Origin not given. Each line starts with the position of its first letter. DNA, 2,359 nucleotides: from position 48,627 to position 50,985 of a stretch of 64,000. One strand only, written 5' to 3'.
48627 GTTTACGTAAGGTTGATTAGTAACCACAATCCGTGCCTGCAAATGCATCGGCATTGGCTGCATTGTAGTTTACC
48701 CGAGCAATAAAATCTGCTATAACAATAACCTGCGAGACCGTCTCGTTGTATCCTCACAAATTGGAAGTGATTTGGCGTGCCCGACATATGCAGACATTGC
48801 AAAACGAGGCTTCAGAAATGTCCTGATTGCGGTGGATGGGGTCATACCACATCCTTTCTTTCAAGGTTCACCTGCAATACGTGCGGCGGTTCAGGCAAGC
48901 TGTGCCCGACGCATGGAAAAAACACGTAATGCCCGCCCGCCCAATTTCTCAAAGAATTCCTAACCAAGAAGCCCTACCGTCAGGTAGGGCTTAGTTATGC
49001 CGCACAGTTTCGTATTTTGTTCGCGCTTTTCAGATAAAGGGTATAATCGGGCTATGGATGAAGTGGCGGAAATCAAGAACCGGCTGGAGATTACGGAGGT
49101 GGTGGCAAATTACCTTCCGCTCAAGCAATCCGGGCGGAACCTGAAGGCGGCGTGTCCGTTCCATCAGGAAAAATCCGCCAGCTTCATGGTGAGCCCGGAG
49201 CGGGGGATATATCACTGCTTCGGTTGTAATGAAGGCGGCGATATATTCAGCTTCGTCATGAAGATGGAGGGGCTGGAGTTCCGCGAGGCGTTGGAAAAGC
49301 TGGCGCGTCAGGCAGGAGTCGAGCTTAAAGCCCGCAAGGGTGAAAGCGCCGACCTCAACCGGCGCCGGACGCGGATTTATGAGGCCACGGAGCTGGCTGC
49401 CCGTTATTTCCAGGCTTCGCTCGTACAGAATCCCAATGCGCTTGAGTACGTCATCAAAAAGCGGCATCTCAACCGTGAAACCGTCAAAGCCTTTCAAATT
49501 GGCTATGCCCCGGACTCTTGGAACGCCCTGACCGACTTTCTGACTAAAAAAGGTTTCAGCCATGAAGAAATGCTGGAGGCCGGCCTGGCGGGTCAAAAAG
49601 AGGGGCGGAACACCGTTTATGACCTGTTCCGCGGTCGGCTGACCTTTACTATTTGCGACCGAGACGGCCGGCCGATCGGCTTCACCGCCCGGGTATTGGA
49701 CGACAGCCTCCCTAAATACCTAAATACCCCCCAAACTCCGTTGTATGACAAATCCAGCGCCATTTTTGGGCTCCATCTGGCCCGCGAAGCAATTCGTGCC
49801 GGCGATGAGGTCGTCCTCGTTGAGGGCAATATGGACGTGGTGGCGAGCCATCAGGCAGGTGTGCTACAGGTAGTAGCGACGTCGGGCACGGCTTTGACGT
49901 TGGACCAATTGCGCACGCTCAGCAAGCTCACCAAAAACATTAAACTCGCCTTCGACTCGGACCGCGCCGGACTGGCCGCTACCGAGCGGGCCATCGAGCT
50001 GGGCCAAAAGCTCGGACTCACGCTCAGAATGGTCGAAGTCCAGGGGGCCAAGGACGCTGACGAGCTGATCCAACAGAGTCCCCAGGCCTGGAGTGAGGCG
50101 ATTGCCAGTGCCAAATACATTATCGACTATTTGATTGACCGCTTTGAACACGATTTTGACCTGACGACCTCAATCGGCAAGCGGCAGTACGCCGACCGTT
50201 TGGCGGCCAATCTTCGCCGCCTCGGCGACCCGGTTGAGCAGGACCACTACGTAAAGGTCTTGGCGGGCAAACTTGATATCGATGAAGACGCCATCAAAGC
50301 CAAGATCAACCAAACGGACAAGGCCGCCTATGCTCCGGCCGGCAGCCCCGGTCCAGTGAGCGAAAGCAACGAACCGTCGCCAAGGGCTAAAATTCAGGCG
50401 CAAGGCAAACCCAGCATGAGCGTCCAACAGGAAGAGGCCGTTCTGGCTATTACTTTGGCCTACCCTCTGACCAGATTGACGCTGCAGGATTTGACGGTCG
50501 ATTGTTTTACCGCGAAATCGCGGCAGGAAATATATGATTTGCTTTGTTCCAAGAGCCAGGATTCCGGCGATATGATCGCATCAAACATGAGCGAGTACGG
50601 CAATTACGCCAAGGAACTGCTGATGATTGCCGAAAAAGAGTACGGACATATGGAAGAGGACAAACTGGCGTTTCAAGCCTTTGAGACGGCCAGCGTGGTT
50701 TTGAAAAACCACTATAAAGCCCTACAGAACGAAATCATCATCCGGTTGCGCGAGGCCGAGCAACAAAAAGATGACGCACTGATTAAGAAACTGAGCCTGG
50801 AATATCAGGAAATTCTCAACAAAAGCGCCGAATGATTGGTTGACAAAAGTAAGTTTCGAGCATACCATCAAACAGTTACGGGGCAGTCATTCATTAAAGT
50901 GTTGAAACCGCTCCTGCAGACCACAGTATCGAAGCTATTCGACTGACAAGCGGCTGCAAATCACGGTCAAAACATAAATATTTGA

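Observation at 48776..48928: Unannotated 50-aa DnaJ-type zinc-finger mini-protein upstream of dnaG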

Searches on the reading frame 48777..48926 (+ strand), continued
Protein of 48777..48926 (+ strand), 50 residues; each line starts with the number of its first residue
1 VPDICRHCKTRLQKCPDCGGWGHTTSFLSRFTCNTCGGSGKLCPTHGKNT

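Call 41: predict_structure(alignment_id=A3)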
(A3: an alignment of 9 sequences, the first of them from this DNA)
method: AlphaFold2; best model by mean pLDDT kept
length: 50 residues; sequences in the alignment: 9
mean_pLDDT: 76.6   pTM: 0.48
mean pLDDT of the five models: 76.6, 59.4, 51.4, 48.8, 48.8
residues with pLDDT >= 90: 0; 70-90: 40; 50-70: 10; < 50: 0
segments of 3 or more residues with pLDDT < 50: none
pLDDT, mean of each block of 10 residues (from residue 1): 76 83 68 79 76
secondary structure, 60 per line:
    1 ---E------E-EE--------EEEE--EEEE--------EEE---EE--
elements in order: E23-26 E29-32 E41-43
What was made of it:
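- No helix or recognised DNA-binding element is predicted (call 41).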

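Call 44: fold_search(model_id=the predicted structure, library=pdb)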
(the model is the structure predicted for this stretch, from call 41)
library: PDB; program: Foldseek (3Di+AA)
matches with E <= 10: 34; with E <= 0.001: 0
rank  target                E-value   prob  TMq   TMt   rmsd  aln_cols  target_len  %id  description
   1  7zhs_E                7.9e-02  0.93  0.59  0.23   4.7        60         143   20  3D reconstruction of the cylindrical assembly of DnaJA2 delta G/F by imposing D5 symmetry (released 2023-07-26)
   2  7zhs_H                7.9e-02  0.93  0.59  0.23   4.7        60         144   20  3D reconstruction of the cylindrical assembly of DnaJA2 delta G/F by imposing D5 symmetry (released 2023-07-26)
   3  7zhs_A                7.9e-02  0.93  0.59  0.15   4.7        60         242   20  3D reconstruction of the cylindrical assembly of DnaJA2 delta G/F by imposing D5 symmetry (released 2023-07-26)
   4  2ctt_MODEL_1_A        2.5e-01  0.51  0.49  0.27   5.3        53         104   34  Solution structure of zinc finger domain from human DnaJ subfamily A menber 3 (released 2005-11-24)
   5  3ld0_2                3.1e-01  0.91  0.54  0.52   2.2        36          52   28  Crystal structure of B.licheniformis Anti-TRAP protein, an antagonist of TRAP-RNA interactions (released 2010-02-23)
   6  9gxm_A                3.9e-01  0.84  0.47  0.04   2.5        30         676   30  C. thermocellum UvrA in complex with unmodified DNA and AMPPNP (basal conformation) (released 2025-12-24)
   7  3lcz_A                6.0e-01  0.60  0.50  0.47   2.9        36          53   28  B.licheniformis Anti-TRAP can assemble into two types of dodecameric particles with the same symmetry but inverted ori (released 2010-02-23)
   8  6jzb                  6.9e-01  0.18  0.45  0.11   7.2        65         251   26  Structural characterization of DnaJ from Streptococcus pneumonia presents a new tetramer of Hsp40 family (released 2020-11-04)
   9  8ilb_F                9.9e-01  0.05  0.24  0.16   8.7        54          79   18  The complexes of RbcL, AtRaf1 and AtBSD2 (LFB) (released 2023-11-01)
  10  6ekb                  1.1e+00  0.08  0.27  0.22   7.9        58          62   19  Crystal structure of the BSD2 homolog of Arabidopsis thaliana (released 2017-12-06)
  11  3zqj_E                1.2e+00  0.57  0.48  0.03   2.7        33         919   27  Mycobacterium tuberculosis UvrA (released 2011-06-22)
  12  6ekc_B1               1.3e+00  0.08  0.30  0.21   8.2        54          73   17  Crystal structure of the BSD2 homolog of Arabidopsis thaliana bound to the octameric assembly of RbcL from Thermosyne (released 2017-12-06)
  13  4mo1_B                1.5e+00  0.28  0.49  0.20   5.1        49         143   26  Crystal structure of antitermination protein Q from bacteriophage lambda. Northeast Structural Genomics Consortium tar (released 2013-09-25)
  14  8ilm_N                1.6e+00  0.04  0.25  0.19   7.7        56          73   21  The cryo-EM structure of eight Rubisco large subunits (RbcL), two Arabidopsis thaliana Rubisco accumulation factors 1  (released 2023-11-01)
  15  2vf7_B                2.0e+00  0.33  0.53  0.04   4.8        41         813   27  Crystal structure of UvrA2 from Deinococcus radiodurans (released 2008-12-16)
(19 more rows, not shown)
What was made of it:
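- Closest known: Anti-TRAP. Same: Anti-TRAP ranks 5th and 7th in the fold search (TM about 0.5, rmsd 2.2-2.9 Å over 36 columns; call 44).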

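Call 59: find_encoding_contigs(protein=P0004, flank=3000, max_places=3)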
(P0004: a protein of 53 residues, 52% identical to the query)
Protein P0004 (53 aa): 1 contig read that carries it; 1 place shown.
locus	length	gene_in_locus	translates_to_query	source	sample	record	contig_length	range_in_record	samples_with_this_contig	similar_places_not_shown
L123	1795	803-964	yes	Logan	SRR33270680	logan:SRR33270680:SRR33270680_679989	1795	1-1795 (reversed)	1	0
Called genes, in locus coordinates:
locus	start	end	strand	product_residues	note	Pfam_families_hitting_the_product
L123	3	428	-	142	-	?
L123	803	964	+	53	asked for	-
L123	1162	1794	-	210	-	?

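Call 60: find_encoding_contigs(protein=P0022, flank=3000, max_places=3)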
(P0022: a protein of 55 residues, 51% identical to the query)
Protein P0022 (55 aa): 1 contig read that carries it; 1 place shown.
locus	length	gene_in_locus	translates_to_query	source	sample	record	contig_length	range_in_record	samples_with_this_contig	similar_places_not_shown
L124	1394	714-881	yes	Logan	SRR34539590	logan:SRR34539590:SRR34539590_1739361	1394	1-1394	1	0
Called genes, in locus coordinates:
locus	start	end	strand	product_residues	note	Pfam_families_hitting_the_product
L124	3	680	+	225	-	?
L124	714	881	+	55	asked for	PF00684:DnaJ_CXXCXGXG (faint)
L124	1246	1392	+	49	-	?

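Call 61: find_encoding_contigs(protein=P0024, flank=3000, max_places=3)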
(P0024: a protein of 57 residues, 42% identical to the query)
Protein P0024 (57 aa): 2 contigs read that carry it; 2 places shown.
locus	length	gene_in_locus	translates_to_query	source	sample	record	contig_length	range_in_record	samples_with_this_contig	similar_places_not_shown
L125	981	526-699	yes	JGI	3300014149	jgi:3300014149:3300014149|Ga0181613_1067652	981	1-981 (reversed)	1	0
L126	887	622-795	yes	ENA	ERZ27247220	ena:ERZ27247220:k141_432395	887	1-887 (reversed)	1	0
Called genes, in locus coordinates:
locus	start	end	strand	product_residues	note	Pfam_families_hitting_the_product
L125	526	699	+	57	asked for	-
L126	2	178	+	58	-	?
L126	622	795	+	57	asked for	-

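Call 68: search_dna_similar(query=window:48777-48926:+, collection=plasmids, mode=protein, max_evalue=0.01, max_rows=15)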
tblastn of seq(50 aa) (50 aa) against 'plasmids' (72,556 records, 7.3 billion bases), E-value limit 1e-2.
No match.

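Call 69: search_dna_similar(query=window:48777-48926:+, collection=phages, mode=protein, max_evalue=0.01, max_rows=15)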
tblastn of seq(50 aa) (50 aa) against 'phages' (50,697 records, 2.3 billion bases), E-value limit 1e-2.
No match.

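Call 82: fold_search(model_id=the predicted structure, library=viral)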
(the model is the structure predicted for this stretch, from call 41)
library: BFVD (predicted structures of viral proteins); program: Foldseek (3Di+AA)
matches with E <= 10: 195; with E <= 0.001: 0
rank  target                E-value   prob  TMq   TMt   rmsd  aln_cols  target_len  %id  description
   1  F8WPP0                8.0e-03  1.00  0.59  0.39   1.2        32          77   31  (no name in the UniProt tables at hand)
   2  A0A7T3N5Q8            8.0e-03  1.00  0.61  0.48   3.2        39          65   28  Uncharacterized protein [Dompiswa phage TSP7_1]
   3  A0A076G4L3            9.2e-03  1.00  0.58  0.29   0.9        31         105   39  Uncharacterized protein [Aeromonas phage pAh6-C]
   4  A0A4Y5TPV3            9.9e-03  1.00  0.63  0.35   1.0        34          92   32  Uncharacterized protein [Bordetella phage vB_BbrP_BB8]
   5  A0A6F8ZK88            1.1e-02  1.00  0.56  0.35   1.0        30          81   43  Uncharacterized protein [Xylella phage Cota]
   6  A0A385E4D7            1.1e-02  1.00  0.56  0.16   1.7        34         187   35  Uncharacterized protein [Vibrio phage vB_VpS_PG07]
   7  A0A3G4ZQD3            1.3e-02  0.99  0.58  0.15   8.0        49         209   39  CR-type domain-containing protein [Terrestrivirus sp.]
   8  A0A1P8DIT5            1.5e-02  1.00  0.57  0.38   1.1        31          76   35  (no name in the UniProt tables at hand)
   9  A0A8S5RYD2            1.5e-02  1.00  0.63  0.24   1.5        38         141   34  Tryptophan RNA-binding attenuator protein inhibitory protein [Myoviridae sp. ctNQV2]
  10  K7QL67                1.9e-02  1.00  0.57  0.59   1.3        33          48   36  Uncharacterized protein [Escherichia phage phAPEC8]
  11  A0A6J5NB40            1.9e-02  0.99  0.53  0.38   5.5        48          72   27  Uncharacterized protein [uncultured Caudovirales phage]
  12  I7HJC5                2.4e-02  1.00  0.61  0.66   1.7        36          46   30  Phi92_gp070 [Escherichia phage phi92]
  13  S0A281                2.4e-02  1.00  0.59  0.59   1.3        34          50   32  Uncharacterized protein [Cellulophaga phage phi14:2]
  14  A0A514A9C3            2.7e-02  1.00  0.53  0.30   1.4        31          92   35  (no name in the UniProt tables at hand)
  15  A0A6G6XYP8            2.7e-02  0.99  0.58  0.26   2.9        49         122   28  Anti-TRAP domain-containing protein [Ochrobactrum phage vB_OspP_OH]
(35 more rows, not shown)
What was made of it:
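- Tried and rejected: The ranking was plausible: DnaJ zinc fingers, anti-TRAP, and phage 'DnaJ-like' or 'anti-TRAP domain' proteins (calls 44, 82).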

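Call 93: search_solved_structures(query=A4, max_evalue=0.01)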
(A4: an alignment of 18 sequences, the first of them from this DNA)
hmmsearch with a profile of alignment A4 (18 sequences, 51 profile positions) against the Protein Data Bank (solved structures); distinct sequences matched with E-value up to 0.01: 1.
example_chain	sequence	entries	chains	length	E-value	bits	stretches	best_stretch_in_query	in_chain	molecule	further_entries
1exk_A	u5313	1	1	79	8.2e-06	29.2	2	12-42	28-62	DNAJ PROTEIN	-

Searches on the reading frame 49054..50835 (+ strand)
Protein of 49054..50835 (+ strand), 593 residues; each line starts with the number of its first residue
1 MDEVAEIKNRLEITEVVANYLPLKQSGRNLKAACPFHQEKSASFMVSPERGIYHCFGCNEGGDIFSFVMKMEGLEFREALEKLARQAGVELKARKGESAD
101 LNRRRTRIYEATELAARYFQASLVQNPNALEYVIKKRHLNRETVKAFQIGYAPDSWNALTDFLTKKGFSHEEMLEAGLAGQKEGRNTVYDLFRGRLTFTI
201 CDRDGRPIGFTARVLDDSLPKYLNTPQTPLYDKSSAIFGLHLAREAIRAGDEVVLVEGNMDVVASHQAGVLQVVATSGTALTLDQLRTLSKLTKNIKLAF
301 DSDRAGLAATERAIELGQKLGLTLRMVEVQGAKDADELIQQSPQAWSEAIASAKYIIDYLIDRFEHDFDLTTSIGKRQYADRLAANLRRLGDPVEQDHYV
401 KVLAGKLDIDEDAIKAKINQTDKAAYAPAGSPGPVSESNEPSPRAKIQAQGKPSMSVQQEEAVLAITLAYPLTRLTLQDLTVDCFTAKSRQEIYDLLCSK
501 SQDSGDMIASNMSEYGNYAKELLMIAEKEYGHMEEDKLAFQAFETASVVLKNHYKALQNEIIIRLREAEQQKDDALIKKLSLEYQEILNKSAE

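Call 7: find_related_loci(query=window:49054-50835:+, collection=genome_contigs, flank=6000)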
Query window:49054-50835:+ (593 aa) in genome_contigs; peptide patterns used: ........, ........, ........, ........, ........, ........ (x = any residue, [..] = any of these).
520 stretches matched a pattern; 474 encode a relative of the query (tblastn E <= 1e-3); the best 80 are kept; 80 distinct loci.
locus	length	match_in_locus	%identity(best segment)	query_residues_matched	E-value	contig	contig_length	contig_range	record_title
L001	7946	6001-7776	88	1-592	0e+0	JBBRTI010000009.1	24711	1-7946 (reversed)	MAG: Candidatus Saccharimonadia bacterium isolate La2_metabat2.203 La2_metabat2.203_K_155073L24711_cov_36.1855, whole ge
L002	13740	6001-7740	68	1-587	0e+0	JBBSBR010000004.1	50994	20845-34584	MAG: Candidatus Saccharimonadia bacterium isolate La6_metabat2.164 La6_metabat2.164_K_2866451_L_50994_cov_31.6237, whole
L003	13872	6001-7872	63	1-590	0e+0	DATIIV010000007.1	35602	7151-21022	MAG TPA_asm: Candidatus Saccharimonadia bacterium isolate SMAG_U15674 k141_529177, whole genome shotgun sequence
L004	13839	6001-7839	62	1-588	0e+0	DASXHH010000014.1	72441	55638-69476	MAG TPA_asm: Candidatus Saccharimonadia bacterium isolate SMAG_U5188 k141_3791311, whole genome shotgun sequence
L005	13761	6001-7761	64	1-587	0e+0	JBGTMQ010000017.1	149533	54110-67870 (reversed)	MAG: Candidatus Saccharimonadia bacterium isolate JTS-RE368 k141_5953819, whole genome shotgun sequence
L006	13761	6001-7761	63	1-588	0e+0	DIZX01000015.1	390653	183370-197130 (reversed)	MAG TPA_asm: Patescibacteria group bacterium UBA6017 UBA6017_contig_72, whole genome shotgun sequence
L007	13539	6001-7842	61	1-590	0e+0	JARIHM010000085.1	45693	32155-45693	MAG: Candidatus Saccharibacteria bacterium isolate CullarsAll.DT.42 k141_452137, whole genome shotgun sequence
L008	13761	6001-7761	63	1-588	0e+0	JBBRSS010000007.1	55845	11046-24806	MAG: Candidatus Saccharimonadia bacterium isolate La2_metabat2.113 La2_metabat2.113_K_2630049L55845_cov_28.0147, whole g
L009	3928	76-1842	63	1-574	0e+0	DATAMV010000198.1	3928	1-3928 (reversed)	MAG TPA_asm: Candidatus Saccharimonadia bacterium isolate SMAG_U7000 k141_37218, whole genome shotgun sequence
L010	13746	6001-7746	64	1-580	0e+0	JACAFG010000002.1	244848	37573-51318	MAG: Candidatus Saccharibacteria bacterium isolate G2_22 scaffold_15, whole genome shotgun sequence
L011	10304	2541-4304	62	1-587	0e+0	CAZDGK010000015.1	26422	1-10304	MAG TPA_asm: uncultured Candidatus Saccharimonadales bacterium isolate SRP200132_co1_505 genome assembly, contig: NODE_3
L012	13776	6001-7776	60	1-590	0e+0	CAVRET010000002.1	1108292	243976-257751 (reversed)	MAG: uncultured bacterium isolate MFD04463.bin.1.58 genome assembly, contig: contig_10051, whole genome shotgun sequence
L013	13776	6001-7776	60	1-592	0e+0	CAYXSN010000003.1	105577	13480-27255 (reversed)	MAG TPA_asm: uncultured Candidatus Saccharimonadales bacterium isolate SRP133034_co1_262 genome assembly, contig: NODE_6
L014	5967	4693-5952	76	1-420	0e+0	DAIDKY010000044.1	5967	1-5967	MAG TPA_asm: bacterium isolate clean414 NODE_44_length_5967_cov_3.034635, whole genome shotgun sequence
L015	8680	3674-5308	59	1-592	0e+0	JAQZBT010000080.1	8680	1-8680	MAG: Candidatus Saccharibacteria bacterium isolate C_No_T20_C_bin.14 scaffold_26598, whole genome shotgun sequence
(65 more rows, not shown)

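Call 67: search_protein_families(library=pfam, proteins=[window:49054-50835:+], max_evalue=0.00001)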
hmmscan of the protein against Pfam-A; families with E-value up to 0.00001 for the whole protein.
window:49054-50835:+ (593 aa): 7 families
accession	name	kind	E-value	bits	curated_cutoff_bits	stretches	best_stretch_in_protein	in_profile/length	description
PF08275.17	DNAG_N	-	1.2e-35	122.8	26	1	118-243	1-127/128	DNA primase catalytic core, N-terminal domain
PF01807.25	Zn_ribbon_DnaG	-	4.3e-34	116.7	24.9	1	3-94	5-96/98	CHC2 zinc finger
PF13155.12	Toprim_2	-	1.2e-19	70.9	22.1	1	254-339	1-88/88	Toprim-like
PF13662.12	Toprim_4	-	5.5e-16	59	25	1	251-325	1-82/85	Toprim domain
PF10410.14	DnaB_bind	-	1.4e-12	48.1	20.6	1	357-412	1-56/56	DnaB-helicase binding domain of primase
PF01751.28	Toprim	-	6.6e-12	45.9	23.1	1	252-319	1-86/96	Toprim domain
PF13362.12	Toprim_3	-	8.7e-06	26.5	27.2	0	253-342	2-92/95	Toprim domain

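Call 84: list_cluster_members(proteins=[window:49054-50835:+, window:48997-50835:+, window:48772-48960:+, window:48220-48540:+, window:47129-48139:+, window:51083-52189:+])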
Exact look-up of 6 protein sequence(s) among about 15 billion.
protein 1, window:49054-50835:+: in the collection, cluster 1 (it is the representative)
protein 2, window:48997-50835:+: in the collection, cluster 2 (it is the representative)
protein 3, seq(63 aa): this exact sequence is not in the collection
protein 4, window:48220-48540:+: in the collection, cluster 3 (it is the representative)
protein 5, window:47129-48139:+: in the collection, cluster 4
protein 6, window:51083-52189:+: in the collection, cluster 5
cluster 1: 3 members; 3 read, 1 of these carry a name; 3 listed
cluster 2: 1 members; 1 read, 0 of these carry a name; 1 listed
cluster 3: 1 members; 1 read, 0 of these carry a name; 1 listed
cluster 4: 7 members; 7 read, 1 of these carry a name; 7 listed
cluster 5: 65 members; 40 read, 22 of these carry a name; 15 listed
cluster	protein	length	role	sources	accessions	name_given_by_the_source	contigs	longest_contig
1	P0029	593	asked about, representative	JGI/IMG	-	-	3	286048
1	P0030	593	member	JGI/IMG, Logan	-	DNA primase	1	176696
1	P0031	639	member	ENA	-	-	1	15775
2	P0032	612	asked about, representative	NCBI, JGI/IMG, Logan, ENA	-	-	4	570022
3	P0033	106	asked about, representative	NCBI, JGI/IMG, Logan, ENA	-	-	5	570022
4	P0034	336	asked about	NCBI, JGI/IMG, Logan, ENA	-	-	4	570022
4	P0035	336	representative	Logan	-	-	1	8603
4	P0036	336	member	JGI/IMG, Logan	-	predicted metal-dependent phosphoesterase TrpH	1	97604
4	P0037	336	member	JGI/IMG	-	-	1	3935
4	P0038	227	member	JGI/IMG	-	-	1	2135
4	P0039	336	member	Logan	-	-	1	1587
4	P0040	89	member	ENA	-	-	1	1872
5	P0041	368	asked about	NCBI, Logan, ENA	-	-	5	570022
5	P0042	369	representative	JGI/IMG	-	RNA polymerase primary sigma factor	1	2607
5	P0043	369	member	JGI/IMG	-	RNA polymerase primary sigma factor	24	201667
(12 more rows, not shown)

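Call 85: find_encoding_contigs(protein=P0030, flank=2500, max_places=4)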
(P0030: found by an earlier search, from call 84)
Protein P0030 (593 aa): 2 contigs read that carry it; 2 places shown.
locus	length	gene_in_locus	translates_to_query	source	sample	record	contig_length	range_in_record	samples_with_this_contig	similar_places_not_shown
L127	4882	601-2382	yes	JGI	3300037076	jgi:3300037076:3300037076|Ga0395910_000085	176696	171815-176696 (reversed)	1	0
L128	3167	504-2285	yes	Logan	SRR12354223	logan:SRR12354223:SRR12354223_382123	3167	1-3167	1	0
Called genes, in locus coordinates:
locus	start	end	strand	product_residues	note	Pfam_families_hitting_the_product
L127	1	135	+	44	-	?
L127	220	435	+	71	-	-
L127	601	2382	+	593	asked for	PF01807:Zn_ribbon_DnaG, PF08275:DNAG_N, PF01751:Toprim, PF13155:Toprim_2, PF13362:Toprim_3 (faint), PF13662:Toprim_4, PF10410:DnaB_bind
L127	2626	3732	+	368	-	PF03979:Sigma70_r1_1, PF00140:Sigma70_r1_2, PF04542:Sigma70_r2, PF04539:Sigma70_r3, PF04545:Sigma70_r4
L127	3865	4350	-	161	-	PF26561:LETM1_C (faint), PF24161:CCDC39 (weak), PF04728:LPP (faint), PF11559:ADIP (weak)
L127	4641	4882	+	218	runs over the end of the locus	-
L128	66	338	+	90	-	-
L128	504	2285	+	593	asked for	PF01807:Zn_ribbon_DnaG, PF08275:DNAG_N, PF01751:Toprim, PF13155:Toprim_2, PF13362:Toprim_3 (faint), PF13662:Toprim_4, PF10410:DnaB_bind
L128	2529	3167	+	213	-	?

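Call 86: find_encoding_contigs(protein=P0031, flank=2500, max_places=4)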
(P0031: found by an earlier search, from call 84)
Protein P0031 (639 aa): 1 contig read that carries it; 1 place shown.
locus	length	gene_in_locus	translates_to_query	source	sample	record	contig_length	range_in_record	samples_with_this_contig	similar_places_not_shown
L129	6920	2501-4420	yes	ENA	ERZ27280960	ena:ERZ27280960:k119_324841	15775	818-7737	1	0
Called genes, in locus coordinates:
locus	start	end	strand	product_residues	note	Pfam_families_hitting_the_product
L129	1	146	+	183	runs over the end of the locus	PF03848:TehB, PF13489:Methyltransf_23, PF08241:Methyltransf_11, PF13649:Methyltransf_25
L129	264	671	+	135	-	-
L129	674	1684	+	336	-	-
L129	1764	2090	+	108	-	-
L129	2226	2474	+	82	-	-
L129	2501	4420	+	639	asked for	PF01807:Zn_ribbon_DnaG, PF08275:DNAG_N, PF01751:Toprim, PF13362:Toprim_3 (weak), PF13662:Toprim_4, PF13155:Toprim_2, PF10410:DnaB_bind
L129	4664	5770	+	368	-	PF03979:Sigma70_r1_1, PF00140:Sigma70_r1_2, PF04542:Sigma70_r2, PF04539:Sigma70_r3, PF04545:Sigma70_r4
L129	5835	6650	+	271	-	PF01978:TrmB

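Call 87: find_encoding_contigs(protein=window:49054-50835:+, flank=2500, max_places=6)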
Protein window:49054-50835:+ (593 aa): 3 contigs read that carry it; 1 place shown.
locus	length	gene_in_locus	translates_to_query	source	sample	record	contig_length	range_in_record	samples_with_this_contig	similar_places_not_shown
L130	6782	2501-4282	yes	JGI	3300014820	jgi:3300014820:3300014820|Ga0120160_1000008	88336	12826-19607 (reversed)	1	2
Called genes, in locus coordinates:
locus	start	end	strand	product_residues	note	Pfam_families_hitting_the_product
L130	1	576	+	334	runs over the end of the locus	-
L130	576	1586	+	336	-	PF02811:PHP (weak)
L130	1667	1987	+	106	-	-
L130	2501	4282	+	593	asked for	PF01807:Zn_ribbon_DnaG, PF08275:DNAG_N, PF01751:Toprim, PF13155:Toprim_2, PF13362:Toprim_3 (weak), PF13662:Toprim_4, PF10410:DnaB_bind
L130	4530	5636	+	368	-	PF03979:Sigma70_r1_1, PF00140:Sigma70_r1_2, PF04542:Sigma70_r2, PF04539:Sigma70_r3, PF04545:Sigma70_r4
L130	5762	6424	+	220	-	-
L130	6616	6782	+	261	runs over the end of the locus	PF01476:LysM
